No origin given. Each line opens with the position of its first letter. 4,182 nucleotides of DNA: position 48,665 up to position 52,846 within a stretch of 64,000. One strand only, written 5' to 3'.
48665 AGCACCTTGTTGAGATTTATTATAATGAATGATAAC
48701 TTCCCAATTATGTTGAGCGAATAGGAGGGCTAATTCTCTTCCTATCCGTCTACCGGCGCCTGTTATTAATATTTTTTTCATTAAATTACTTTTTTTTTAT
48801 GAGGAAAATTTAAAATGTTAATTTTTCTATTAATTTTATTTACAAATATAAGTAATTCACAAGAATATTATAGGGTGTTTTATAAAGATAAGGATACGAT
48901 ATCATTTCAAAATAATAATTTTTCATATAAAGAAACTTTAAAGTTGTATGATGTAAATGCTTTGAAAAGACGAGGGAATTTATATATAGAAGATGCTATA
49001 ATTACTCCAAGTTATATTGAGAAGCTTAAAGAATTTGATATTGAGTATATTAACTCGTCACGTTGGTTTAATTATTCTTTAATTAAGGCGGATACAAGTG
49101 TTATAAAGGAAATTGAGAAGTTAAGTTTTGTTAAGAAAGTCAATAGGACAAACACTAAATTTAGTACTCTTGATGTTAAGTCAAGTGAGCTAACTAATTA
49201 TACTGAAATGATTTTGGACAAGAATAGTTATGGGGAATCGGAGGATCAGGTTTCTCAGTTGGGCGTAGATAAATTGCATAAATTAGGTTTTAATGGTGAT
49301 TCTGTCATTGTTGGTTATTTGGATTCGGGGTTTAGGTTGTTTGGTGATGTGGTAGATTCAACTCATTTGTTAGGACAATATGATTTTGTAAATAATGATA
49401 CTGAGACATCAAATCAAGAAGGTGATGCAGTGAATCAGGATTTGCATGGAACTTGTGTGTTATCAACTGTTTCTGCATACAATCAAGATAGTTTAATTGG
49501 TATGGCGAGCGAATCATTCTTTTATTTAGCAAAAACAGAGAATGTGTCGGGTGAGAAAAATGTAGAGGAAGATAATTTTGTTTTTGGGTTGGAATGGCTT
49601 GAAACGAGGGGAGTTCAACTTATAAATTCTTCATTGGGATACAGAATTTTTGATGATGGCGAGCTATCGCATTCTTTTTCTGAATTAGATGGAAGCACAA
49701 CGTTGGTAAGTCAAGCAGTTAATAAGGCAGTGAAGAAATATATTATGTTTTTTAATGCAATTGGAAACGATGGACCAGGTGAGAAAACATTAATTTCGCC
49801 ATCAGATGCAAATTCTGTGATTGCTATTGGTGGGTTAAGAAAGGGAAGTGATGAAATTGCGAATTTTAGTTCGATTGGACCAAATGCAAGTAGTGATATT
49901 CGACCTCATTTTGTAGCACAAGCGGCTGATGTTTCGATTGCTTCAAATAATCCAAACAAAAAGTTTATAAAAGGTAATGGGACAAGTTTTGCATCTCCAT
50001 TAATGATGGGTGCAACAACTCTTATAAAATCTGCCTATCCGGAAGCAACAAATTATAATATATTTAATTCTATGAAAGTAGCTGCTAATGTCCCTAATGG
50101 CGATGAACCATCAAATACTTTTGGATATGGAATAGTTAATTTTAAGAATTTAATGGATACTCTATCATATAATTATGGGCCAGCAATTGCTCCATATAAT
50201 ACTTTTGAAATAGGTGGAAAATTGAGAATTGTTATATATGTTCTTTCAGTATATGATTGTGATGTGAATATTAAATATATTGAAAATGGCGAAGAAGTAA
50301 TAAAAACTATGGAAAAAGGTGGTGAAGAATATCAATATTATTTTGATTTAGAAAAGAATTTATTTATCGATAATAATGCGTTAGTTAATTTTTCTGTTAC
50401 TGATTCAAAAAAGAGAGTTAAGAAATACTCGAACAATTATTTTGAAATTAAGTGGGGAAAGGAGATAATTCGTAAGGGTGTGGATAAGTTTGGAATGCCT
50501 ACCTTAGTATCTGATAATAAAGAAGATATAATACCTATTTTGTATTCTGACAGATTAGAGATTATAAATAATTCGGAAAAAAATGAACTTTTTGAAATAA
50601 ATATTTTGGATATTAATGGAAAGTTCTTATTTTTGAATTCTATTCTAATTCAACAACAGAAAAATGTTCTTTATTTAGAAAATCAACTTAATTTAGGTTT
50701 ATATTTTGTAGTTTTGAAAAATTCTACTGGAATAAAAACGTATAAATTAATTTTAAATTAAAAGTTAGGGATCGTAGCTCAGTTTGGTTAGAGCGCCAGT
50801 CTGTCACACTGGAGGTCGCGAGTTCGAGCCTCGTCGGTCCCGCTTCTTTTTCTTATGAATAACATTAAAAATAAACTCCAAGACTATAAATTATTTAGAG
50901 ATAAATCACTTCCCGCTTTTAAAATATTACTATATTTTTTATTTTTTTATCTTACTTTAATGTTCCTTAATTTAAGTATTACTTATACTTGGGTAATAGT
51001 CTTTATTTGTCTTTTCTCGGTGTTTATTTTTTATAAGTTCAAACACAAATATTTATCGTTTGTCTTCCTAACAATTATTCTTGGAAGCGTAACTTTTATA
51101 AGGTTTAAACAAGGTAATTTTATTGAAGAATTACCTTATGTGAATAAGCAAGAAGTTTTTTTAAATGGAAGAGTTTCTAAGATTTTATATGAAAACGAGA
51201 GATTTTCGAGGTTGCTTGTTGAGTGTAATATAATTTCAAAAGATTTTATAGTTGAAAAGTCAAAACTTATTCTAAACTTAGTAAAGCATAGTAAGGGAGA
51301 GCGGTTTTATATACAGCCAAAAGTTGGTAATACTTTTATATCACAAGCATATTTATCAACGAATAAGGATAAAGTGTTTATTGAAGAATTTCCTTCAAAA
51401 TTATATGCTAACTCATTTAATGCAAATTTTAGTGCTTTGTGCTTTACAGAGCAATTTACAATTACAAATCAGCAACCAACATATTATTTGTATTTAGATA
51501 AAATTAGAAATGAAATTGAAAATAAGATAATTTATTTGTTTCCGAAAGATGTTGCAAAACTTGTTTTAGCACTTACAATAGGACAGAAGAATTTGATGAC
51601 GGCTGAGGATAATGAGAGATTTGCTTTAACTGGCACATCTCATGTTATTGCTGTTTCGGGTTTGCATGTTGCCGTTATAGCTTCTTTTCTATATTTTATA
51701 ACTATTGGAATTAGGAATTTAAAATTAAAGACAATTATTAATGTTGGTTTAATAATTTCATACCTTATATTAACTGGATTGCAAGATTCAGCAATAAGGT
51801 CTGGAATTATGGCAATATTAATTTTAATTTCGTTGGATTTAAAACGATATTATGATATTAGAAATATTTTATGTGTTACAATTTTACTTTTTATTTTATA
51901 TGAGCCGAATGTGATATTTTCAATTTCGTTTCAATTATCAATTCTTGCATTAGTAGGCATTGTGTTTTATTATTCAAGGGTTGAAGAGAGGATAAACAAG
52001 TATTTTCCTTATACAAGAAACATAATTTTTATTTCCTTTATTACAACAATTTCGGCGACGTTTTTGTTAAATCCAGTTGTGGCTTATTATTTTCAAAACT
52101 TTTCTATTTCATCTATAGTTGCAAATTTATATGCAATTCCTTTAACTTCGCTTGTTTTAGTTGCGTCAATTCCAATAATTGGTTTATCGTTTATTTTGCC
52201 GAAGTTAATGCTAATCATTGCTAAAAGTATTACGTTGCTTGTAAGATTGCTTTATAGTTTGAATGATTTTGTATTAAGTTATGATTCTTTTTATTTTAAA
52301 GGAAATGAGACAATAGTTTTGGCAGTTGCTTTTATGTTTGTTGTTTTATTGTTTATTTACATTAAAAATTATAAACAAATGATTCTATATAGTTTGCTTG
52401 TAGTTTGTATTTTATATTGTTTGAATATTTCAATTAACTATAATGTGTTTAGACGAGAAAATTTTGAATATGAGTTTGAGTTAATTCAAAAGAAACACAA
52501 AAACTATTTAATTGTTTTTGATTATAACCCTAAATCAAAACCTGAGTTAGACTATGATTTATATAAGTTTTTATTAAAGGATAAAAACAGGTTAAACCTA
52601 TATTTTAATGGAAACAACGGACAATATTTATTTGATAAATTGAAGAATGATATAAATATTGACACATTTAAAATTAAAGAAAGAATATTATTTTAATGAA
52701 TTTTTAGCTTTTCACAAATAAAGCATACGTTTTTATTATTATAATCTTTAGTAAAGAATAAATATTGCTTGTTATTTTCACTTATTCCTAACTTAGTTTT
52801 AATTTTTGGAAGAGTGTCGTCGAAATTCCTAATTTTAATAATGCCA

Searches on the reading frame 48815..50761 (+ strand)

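Call 31: search_protein_families(library=pfam, proteins=[window:48815-50761:+], max_evalue=0.00001)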
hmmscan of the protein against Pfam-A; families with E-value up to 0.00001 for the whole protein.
window:48815-50761:+ (648 aa): 1 family
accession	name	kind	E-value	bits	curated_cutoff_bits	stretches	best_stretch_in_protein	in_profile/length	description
PF00082.27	Peptidase_S8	-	1.5e-32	113.5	21.8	1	161-439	1-288/288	Subtilase family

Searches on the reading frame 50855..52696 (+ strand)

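Call 31: search_protein_families(library=pfam, proteins=[window:50855-52696:+], max_evalue=0.00001)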
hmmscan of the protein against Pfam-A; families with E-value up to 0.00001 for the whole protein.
window:50855-52696:+ (613 aa): 1 family
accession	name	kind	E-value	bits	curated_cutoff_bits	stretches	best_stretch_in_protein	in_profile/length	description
PF03772.21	Competence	-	1.4e-48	166.1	23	1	240-503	1-267/270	Competence protein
